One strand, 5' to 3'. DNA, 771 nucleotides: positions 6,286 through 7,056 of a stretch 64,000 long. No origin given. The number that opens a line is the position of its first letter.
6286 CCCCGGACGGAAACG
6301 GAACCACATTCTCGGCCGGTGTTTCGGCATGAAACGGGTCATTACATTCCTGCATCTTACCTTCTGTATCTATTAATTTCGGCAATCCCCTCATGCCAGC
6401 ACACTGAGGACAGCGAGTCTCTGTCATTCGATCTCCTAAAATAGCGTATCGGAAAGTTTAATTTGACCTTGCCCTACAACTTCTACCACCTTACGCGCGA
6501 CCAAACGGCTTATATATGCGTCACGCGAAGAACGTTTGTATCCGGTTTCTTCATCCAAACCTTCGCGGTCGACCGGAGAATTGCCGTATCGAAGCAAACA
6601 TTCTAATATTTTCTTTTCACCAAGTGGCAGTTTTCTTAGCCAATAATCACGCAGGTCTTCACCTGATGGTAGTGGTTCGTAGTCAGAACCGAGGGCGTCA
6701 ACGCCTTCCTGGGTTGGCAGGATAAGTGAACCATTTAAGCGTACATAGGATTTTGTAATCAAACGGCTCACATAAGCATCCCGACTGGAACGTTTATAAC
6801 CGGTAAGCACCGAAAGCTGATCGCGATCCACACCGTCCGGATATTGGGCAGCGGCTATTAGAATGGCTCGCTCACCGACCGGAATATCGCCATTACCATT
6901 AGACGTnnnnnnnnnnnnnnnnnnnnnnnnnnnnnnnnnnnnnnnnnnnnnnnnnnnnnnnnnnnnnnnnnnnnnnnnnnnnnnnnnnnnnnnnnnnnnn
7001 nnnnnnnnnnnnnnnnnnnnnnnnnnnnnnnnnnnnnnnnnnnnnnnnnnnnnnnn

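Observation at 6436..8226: HerA/FtsK-like ATPase fused to a coiled coil and two tandem winged-helix repeats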

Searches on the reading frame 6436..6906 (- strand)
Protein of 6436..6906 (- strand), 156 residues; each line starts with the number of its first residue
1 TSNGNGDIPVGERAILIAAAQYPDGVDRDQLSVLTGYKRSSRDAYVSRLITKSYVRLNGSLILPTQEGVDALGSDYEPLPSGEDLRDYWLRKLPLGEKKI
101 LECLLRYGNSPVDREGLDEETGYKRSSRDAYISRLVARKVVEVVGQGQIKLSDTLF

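Call 38: search_protein_families(library=pfam, proteins=[window:6439-6897:-], max_evalue=10)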
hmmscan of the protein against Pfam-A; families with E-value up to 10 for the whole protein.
seq(153 aa): 1 family
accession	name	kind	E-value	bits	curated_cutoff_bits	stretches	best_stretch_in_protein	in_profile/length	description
PF12180.13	EABR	-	0.058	13.4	25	1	123-135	19-31/34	TSG101 and ALIX binding domain of CEP55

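Call 75: find_homologous_proteins(query=window:6436-6906:-, max_evalue=0.001)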
Query window:6436-6906:- (156 aa): 200 proteins with E <= 0.001 among 478 candidates; the best 120 are listed.
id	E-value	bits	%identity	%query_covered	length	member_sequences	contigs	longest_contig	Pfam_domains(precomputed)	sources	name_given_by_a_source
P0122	5.4e-53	197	60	99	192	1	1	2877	PF09339.17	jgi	jgi:DNA-binding MarR family transcriptional regulator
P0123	9.3e-49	184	56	99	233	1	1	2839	-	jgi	jgi:hypothetical protein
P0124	1.8e-48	183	57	99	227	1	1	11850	-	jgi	jgi:hypothetical protein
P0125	2.2e-48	182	57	98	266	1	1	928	-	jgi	jgi:hypothetical protein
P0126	3.4e-48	182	58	96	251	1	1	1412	-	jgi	jgi:DNA-binding MarR family transcriptional regulator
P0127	5.3e-48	181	58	100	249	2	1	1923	-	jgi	jgi:hypothetical protein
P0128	5.6e-48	181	55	100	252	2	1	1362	-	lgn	-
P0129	7.3e-48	181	59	94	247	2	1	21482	-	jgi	jgi:hypothetical protein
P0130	8.7e-48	180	58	96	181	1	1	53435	-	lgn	-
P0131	9.7e-48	180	61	91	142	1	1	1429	-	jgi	jgi:hypothetical protein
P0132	2.9e-47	179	57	100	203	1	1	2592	-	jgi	jgi:hypothetical protein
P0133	4.0e-47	178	56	99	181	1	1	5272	-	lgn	-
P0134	4.3e-47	178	57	99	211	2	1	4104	-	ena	-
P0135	7.6e-47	177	54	100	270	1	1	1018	-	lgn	-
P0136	1.0e-46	177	58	99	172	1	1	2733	PF25213.2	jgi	jgi:DNA-binding MarR family transcriptional regulator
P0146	4.6e-45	172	54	99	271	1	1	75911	-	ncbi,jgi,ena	-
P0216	1.3e-36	144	57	83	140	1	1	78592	-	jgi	jgi:hypothetical protein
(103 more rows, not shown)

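Call 76: find_encoding_contigs(protein=P0216, flank=7000, max_places=1)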
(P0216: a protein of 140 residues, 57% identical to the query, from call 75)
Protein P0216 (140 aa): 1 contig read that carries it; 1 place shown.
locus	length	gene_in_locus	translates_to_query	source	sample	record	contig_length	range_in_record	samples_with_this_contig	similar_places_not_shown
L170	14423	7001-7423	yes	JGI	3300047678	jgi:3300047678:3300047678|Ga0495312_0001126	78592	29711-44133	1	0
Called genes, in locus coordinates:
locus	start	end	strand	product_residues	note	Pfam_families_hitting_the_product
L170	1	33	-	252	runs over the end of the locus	-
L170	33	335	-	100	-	PF01844:HNH (weak), PF14279:HNH_5 (weak)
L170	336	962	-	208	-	-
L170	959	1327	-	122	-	-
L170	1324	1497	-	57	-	-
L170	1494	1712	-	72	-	PF07750:GcrA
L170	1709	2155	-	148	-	PF05866:RusA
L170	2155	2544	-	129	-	PF10073:GapR_DNA-bd (faint)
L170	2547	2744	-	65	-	-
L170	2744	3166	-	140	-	-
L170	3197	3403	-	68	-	-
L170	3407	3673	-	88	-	PF01726:LexA_DNA_bind, PF12802:MarR_2 (faint)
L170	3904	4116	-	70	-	PF14549:P22_Cro (weak), PF15943:YdaS_toxin (weak)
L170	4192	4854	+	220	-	PF13560:HTH_31 (weak), PF01381:HTH_3, PF12844:HTH_19 (weak), PF00717:Peptidase_S24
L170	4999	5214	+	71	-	-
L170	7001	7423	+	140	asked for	-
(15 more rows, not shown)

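Call 77: find_encoding_contigs(protein=P0130, flank=7000, max_places=1)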
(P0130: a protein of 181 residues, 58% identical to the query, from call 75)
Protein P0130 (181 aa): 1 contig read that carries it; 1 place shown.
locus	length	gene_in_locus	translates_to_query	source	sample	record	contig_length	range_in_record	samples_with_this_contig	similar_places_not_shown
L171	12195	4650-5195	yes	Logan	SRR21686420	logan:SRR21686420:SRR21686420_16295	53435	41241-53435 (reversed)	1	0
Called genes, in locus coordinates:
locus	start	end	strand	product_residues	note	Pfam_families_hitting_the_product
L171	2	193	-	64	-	?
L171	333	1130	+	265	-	PF01695:IstB_IS21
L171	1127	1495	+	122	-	-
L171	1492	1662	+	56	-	-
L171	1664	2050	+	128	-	-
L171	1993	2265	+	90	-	-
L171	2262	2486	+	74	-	-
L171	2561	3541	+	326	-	PF13365:Trypsin_2 (faint)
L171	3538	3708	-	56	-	-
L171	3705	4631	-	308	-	PF12760:Zn_ribbon_IS1595, PF12762:DDE_Tnp_IS1595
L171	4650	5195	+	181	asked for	-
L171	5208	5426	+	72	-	-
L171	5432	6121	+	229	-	-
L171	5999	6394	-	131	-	-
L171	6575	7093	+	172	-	-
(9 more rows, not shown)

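Call 78: find_encoding_contigs(protein=P0146, flank=7000, max_places=1)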
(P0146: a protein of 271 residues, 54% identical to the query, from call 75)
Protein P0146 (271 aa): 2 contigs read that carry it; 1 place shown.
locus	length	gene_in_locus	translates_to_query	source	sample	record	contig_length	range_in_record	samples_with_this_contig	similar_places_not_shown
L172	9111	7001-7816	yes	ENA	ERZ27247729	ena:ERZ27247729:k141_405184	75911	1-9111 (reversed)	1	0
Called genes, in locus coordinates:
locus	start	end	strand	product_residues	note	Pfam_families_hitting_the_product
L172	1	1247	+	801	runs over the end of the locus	PF00263:Secretin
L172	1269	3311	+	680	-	PF00437:T2SSE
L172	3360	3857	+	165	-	PF07963:N_methyl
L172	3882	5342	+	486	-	PF00482:T2SSF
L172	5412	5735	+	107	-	-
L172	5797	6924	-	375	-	PF01385:OrfB_IS605, PF07282:Cas12f1-like_TNB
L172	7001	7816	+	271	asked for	-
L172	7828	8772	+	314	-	PF07505:DUF5131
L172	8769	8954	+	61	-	-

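Call 90: predict_structure(alignment_id=A4)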
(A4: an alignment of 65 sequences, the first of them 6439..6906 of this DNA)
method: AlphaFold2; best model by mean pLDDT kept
length: 156 residues; sequences in the alignment: 65
mean_pLDDT: 94.5   pTM: 0.84
mean pLDDT of the five models: 94.5, 94.0, 92.7, 92.6, 91.4
residues with pLDDT >= 90: 145; 70-90: 5; 50-70: 3; < 50: 3
segments of 3 or more residues with pLDDT < 50: 1-3
pLDDT, mean of each block of 10 residues (from residue 1): 67 98 96 97 98 98 97 94 95 97 97 96 97 97 95 92
secondary structure, 60 per line:
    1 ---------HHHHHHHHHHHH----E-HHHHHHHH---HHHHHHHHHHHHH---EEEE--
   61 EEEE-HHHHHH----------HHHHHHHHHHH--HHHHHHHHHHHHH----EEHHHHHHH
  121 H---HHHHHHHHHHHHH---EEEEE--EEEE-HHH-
elements in order: H10-21 H28-35 H39-51 E55-58 E61-64 H66-71 H82-92 H95-107 H114-121 H125-137 E141-145 E148-151
